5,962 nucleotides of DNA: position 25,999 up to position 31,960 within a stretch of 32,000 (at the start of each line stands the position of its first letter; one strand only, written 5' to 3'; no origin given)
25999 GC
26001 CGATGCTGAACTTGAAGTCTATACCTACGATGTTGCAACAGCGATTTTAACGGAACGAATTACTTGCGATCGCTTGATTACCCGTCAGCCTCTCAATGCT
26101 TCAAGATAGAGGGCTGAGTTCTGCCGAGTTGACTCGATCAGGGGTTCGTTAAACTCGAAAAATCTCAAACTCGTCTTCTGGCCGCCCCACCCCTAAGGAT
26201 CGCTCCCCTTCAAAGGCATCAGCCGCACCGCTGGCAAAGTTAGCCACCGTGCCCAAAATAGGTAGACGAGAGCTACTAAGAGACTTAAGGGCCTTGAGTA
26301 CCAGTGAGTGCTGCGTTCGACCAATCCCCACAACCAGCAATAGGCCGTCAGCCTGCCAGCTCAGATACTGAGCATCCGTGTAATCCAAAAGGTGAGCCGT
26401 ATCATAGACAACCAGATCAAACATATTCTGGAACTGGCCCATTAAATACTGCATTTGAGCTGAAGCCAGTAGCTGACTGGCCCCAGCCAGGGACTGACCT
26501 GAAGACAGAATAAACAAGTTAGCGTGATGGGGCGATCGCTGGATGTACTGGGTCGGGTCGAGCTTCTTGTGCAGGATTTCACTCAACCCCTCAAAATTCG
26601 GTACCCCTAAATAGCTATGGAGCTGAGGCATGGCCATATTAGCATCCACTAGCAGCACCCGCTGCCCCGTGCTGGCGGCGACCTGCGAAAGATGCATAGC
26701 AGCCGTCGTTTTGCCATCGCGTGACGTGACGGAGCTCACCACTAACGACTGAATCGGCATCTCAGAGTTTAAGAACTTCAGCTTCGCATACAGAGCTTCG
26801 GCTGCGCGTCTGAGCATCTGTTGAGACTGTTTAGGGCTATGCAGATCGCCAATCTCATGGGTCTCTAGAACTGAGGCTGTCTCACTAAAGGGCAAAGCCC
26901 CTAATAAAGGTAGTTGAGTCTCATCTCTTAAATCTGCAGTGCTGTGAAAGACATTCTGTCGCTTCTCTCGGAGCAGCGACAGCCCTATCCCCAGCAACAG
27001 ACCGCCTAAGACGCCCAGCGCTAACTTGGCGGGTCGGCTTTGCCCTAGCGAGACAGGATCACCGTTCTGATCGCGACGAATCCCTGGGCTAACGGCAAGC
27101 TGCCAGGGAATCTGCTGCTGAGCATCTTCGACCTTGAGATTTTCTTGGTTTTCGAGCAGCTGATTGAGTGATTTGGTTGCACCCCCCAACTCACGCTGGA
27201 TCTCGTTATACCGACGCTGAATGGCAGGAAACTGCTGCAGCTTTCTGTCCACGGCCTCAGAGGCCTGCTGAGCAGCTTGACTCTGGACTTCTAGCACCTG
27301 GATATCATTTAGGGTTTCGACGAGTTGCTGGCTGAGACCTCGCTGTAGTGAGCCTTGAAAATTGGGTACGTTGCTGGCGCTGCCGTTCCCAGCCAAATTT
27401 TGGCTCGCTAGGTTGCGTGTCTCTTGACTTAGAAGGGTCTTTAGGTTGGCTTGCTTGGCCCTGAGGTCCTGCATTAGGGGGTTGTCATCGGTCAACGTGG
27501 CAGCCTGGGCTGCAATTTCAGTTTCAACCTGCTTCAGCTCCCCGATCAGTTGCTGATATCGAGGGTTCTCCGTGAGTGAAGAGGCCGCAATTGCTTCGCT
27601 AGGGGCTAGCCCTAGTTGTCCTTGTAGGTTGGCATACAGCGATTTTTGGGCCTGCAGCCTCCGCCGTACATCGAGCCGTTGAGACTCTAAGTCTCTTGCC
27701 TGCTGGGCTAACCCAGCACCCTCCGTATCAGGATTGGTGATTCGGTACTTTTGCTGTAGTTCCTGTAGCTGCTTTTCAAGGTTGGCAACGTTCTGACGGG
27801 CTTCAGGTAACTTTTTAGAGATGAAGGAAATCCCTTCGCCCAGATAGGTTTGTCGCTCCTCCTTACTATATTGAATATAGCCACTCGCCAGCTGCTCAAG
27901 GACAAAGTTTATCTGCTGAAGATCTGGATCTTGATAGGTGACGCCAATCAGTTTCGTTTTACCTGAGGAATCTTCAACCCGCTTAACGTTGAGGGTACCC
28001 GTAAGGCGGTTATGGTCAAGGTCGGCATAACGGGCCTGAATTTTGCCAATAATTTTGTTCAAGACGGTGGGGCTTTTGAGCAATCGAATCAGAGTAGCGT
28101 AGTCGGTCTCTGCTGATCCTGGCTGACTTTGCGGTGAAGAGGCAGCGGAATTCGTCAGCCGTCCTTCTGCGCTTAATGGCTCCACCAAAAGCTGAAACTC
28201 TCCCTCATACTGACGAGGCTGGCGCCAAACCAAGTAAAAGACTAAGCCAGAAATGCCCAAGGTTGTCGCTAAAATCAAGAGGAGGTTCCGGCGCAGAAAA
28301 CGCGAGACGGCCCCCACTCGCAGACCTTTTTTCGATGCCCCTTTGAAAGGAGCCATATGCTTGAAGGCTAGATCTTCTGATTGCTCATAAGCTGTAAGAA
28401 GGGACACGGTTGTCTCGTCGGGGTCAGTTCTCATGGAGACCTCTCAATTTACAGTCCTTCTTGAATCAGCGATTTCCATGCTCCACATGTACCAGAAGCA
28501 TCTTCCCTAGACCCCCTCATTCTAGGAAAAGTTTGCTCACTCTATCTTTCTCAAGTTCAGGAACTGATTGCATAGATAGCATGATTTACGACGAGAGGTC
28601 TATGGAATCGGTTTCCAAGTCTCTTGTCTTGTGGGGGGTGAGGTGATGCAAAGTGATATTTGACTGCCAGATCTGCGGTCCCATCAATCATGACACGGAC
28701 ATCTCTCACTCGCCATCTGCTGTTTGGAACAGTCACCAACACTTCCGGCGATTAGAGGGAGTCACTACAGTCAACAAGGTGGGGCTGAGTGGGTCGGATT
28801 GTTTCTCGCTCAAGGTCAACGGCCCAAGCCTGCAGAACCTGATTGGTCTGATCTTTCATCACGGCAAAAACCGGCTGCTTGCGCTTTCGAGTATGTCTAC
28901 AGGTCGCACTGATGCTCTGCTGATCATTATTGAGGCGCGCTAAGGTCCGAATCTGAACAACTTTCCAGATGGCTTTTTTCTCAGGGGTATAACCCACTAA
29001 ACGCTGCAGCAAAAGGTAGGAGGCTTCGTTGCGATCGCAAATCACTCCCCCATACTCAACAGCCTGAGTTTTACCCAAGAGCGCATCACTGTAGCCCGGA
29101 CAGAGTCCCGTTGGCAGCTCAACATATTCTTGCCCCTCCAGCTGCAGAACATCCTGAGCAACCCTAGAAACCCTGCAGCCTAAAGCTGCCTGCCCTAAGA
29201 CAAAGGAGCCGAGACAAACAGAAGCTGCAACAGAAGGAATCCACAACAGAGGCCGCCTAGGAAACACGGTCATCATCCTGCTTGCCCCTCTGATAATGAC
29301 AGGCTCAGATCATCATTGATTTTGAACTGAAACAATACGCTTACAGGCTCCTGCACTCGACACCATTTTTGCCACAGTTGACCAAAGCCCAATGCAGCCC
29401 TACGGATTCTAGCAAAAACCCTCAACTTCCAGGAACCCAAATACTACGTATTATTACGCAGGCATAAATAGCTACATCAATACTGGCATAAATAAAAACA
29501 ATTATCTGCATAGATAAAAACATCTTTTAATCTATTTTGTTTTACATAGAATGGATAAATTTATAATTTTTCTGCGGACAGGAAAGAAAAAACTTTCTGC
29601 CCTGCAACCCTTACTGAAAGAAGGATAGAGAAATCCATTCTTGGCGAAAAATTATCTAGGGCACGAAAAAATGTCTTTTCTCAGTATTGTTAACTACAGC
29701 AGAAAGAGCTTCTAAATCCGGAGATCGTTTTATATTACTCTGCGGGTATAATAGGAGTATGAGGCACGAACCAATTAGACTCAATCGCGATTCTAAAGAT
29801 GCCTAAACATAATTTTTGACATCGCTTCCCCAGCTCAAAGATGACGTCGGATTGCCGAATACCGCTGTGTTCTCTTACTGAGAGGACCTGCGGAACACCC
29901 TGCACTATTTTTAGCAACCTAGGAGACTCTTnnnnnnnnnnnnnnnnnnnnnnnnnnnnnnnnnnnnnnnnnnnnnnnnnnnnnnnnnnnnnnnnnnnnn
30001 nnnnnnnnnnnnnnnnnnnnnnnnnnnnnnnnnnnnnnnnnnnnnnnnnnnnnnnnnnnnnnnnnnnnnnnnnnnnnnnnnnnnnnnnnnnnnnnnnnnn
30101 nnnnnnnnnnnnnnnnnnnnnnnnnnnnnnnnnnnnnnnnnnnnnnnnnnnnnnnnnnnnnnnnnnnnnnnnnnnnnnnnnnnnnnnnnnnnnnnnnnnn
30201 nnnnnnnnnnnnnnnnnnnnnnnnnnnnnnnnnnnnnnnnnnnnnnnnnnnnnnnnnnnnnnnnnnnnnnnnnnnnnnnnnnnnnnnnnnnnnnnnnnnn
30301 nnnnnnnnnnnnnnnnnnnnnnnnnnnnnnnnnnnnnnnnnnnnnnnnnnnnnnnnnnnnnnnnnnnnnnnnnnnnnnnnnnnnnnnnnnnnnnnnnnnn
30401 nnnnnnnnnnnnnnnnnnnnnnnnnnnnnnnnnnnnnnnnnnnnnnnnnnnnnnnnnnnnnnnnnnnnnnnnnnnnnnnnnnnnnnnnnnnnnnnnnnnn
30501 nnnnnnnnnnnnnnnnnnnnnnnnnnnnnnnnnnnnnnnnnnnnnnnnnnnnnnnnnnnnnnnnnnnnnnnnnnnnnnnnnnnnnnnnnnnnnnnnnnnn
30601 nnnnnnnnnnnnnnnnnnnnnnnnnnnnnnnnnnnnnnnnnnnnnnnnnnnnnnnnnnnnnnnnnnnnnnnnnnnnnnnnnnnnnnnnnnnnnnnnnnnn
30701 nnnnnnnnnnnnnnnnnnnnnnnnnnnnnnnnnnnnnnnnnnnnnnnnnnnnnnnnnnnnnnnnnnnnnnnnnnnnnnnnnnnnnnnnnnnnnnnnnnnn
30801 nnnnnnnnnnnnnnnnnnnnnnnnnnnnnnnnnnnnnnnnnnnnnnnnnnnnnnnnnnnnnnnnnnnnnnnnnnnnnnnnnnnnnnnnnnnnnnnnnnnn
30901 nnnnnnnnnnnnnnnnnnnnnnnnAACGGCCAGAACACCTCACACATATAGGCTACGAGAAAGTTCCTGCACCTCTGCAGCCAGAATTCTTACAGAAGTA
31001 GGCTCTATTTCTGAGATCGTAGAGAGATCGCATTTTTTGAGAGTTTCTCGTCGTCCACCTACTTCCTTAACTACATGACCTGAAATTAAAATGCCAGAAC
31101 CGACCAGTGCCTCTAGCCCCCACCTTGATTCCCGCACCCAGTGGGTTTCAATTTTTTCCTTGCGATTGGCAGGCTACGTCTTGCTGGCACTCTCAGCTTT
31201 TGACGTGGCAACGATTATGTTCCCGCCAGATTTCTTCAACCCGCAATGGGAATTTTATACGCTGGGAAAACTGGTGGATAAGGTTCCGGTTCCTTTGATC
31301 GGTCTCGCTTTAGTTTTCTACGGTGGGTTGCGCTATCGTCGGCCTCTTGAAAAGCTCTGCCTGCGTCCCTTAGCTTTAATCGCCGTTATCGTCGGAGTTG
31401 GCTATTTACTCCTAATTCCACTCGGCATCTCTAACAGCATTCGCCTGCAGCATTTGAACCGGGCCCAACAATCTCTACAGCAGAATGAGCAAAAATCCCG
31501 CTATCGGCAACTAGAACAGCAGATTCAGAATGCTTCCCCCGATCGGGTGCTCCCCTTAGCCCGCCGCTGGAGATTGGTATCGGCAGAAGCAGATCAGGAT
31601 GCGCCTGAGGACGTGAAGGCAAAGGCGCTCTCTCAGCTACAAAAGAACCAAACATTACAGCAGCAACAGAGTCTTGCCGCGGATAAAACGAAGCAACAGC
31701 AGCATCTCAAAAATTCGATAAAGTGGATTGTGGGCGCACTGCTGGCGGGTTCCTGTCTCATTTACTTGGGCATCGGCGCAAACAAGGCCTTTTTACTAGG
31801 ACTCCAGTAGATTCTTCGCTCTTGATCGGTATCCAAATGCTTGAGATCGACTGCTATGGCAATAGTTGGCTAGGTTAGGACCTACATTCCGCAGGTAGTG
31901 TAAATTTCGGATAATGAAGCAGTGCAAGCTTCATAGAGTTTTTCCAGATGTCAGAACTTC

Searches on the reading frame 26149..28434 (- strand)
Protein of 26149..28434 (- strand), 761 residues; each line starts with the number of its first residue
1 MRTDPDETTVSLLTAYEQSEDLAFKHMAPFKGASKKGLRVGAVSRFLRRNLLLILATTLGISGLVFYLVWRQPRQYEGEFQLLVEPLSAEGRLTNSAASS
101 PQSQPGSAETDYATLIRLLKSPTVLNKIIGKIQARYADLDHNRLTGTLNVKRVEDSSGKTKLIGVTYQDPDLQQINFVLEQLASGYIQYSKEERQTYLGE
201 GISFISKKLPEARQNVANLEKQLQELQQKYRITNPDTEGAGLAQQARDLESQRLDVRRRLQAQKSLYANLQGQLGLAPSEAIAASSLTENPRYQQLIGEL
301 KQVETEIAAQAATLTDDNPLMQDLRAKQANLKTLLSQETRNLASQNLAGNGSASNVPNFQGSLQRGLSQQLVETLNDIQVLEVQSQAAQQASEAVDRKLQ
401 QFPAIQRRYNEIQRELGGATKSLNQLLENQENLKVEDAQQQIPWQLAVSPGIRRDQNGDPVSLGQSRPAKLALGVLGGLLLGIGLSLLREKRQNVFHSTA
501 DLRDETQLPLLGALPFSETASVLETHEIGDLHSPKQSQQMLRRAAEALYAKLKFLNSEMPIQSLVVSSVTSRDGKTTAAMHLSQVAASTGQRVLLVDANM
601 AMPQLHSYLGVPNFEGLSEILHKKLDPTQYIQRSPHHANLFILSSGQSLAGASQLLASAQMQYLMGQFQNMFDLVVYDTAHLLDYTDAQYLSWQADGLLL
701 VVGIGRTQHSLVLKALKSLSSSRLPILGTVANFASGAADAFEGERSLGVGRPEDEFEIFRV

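Call 23: search_protein_families(library=pfam, proteins=[window:26149-28434:-], max_evalue=0.001)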
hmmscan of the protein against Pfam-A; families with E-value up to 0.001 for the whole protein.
window:26149-28434:- (761 aa): 3 families
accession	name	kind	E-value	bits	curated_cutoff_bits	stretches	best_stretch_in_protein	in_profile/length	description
PF13614.12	AAA_31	-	3.7e-07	30.7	27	1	574-699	14-144/177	AAA domain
PF02706.20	Wzz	-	2e-05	25.3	25.5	1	47-129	12-88/91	Chain length determinant protein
PF01656.29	CbiA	-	4.3e-05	23.9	25.4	1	565-734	2-83/125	CobQ/CobB/MinD/ParA nucleotide binding domain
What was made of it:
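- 26149..28434 (-): Wzz/Wzc-like polysaccharide co-polymerase tyrosine autokinase. Pfam Wzz + AAA_31 (call 23).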

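Call 29: search_protein_families(library=ncbifam, proteins=[window:26149-28434:-], max_evalue=0.001)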
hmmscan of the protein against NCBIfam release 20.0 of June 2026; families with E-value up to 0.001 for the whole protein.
window:26149-28434:- (761 aa): 13 families
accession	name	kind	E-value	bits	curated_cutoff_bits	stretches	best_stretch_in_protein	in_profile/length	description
TIGR01007.1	eps_fam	subfamily_domain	1.1e-28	100.2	108.05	1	547-732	5-188/204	polysaccharide biosynthesis tyrosine autokinase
NF008568.0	PRK11519.1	equivalog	3.5e-26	91.6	1068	2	384-703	347-667/720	tyrosine-protein kinase Wzc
TIGR03018.1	pepcterm_TyrKin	hypoth_equivalog_domain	5.1e-26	91.3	230.65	1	562-724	36-201/207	XrtA-associated tyrosine autokinase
TIGR01005.1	eps_transp_fam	subfamily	2.3e-24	85.6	411.7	1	47-723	13-707/754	exopolysaccharide transport protein family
TIGR03007.1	pepcterm_ChnLen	equivalog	6.5e-24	84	278.85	1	110-520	68-466/498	XrtA system polysaccharide chain length determinant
NF007350.0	PRK09841.1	equivalog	4.5e-22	78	1248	1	541-732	511-701/726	tyrosine-protein kinase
TIGR03029.1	EpsG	equivalog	2.7e-19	69.4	313.8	1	560-732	102-273/274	chain length determinant protein tyrosine kinase EpsG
TIGR03815.1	CpaE_hom_Actino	equivalog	1.5e-08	34.2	154.45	1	540-702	88-252/340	septum site-determining protein Ssd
TIGR03017.1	EpsF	equivalog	1.5e-08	33.8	422.75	1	144-401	119-367/444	chain length determinant protein EpsF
TIGR01969.1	minD_arch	subfamily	6.9e-07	28.7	201.75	1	566-732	5-168/251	cell division ATPase MinD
TIGR01968.1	minD_bact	equivalog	1.8e-06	27.5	212.9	1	564-680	4-120/261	septum site-determining protein MinD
TIGR02168.1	SMC_prok_B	equivalog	0.00073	17.4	567.35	0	205-434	684-916/1181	chromosome segregation protein SMC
NF041546.1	ParA_partition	equivalog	0.00093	18.8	180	0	574-599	12-37/203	ParA family partition ATPase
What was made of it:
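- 26149..28434 (-): NCBIfam eps_fam, Wzc and the XrtA-associated tyrosine autokinase match below cut-off (call 29).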

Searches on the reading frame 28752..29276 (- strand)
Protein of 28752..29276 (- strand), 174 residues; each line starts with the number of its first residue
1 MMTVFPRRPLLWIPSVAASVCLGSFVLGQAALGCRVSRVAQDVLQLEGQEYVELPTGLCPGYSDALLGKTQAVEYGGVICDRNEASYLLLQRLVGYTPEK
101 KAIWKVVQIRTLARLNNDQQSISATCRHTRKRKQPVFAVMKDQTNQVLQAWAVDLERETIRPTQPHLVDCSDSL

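Call 23: search_protein_families(library=pfam, proteins=[window:28752-29276:-], max_evalue=0.001)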
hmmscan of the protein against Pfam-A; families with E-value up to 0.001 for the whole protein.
window:28752-29276:- (174 aa): 0 families

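Call 29: search_protein_families(library=ncbifam, proteins=[window:28752-29276:-], max_evalue=0.001)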
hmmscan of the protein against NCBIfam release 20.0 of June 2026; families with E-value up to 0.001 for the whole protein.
window:28752-29276:- (174 aa): 0 families

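Call 54: find_homologous_proteins(query=window:28752-29276:-, max_evalue=0.001)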
Query window:28752-29276:- (174 aa): 6 proteins with E <= 0.001 among 114 candidates.
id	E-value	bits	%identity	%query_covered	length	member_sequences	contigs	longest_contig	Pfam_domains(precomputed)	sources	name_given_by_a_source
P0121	2.7e-105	367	95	100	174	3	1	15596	-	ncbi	ncbi:MAG: hypothetical protein AAF329_01650 [Cyanobacteria bacterium P01_A01_bin.17]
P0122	2.5e-71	257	68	99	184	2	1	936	-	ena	-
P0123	2.5e-69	250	69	100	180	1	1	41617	-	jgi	jgi:hypothetical protein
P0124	5.1e-66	239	67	92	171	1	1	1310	-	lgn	-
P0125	7.4e-53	197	55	100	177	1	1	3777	-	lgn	-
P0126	2.7e-52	195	52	99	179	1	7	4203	-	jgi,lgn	jgi:hypothetical protein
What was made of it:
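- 28752..29276 (-): Divergently transcribed 174-aa hypothetical protein with an N-terminal hydrophobic segment; a conserved neighbour. It has no family match (calls 23, 29) and only 6 word-index homologues (call 54).
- Tried and rejected: The conserved 174-aa divergent neighbour was searched for function and gave no family and few homologues (calls 23, 29, 54).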

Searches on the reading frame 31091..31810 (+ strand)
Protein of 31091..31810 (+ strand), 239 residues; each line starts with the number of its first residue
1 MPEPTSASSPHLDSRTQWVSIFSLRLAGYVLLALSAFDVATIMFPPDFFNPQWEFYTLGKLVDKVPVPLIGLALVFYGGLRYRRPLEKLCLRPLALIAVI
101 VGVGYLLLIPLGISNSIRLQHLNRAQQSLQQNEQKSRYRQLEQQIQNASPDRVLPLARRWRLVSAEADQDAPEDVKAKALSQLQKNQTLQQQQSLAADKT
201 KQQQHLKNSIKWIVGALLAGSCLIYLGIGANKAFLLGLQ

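Call 23: search_protein_families(library=pfam, proteins=[window:31091-31810:+], max_evalue=0.001)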
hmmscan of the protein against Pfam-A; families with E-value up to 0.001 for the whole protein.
window:31091-31810:+ (239 aa): 1 family
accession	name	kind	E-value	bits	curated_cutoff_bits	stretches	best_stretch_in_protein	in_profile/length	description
PF12318.13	FAD-SLDH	-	0.00016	22.3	24.2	1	112-221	23-121/163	Membrane bound FAD containing D-sorbitol dehydrogenase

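Call 29: search_protein_families(library=ncbifam, proteins=[window:31091-31810:+], max_evalue=0.001)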
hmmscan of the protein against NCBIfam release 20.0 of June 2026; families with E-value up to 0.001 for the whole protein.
window:31091-31810:+ (239 aa): 4 families
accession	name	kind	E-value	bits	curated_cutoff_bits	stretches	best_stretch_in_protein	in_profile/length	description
NF050013.1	HpsJ_like_A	equivalog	4.2e-67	226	140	1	20-230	2-213/217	HpsJ-like protein, cyanoexosortase A-associated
NF038305.1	HpsJ_fam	subfamily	9.5e-43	146.8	60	1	20-228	2-230/234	HpsJ family protein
NF050019.1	HpsJ_like_C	equivalog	6.1e-17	62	140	1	25-227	5-176/183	HpsJ-like protein, cyanoexosortase C-associated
NF050014.1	HpsJ_like_B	equivalog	1.3e-14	54.6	260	1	22-208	7-193/254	hormogonium polysaccharide biosynthesis protein HpsJ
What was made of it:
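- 31091..31810 (+): Downstream gene: HpsJ-like protein, cyanoexosortase A-associated. NCBIfam NF050013, 226 bits against a cut-off of 140 (call 29).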
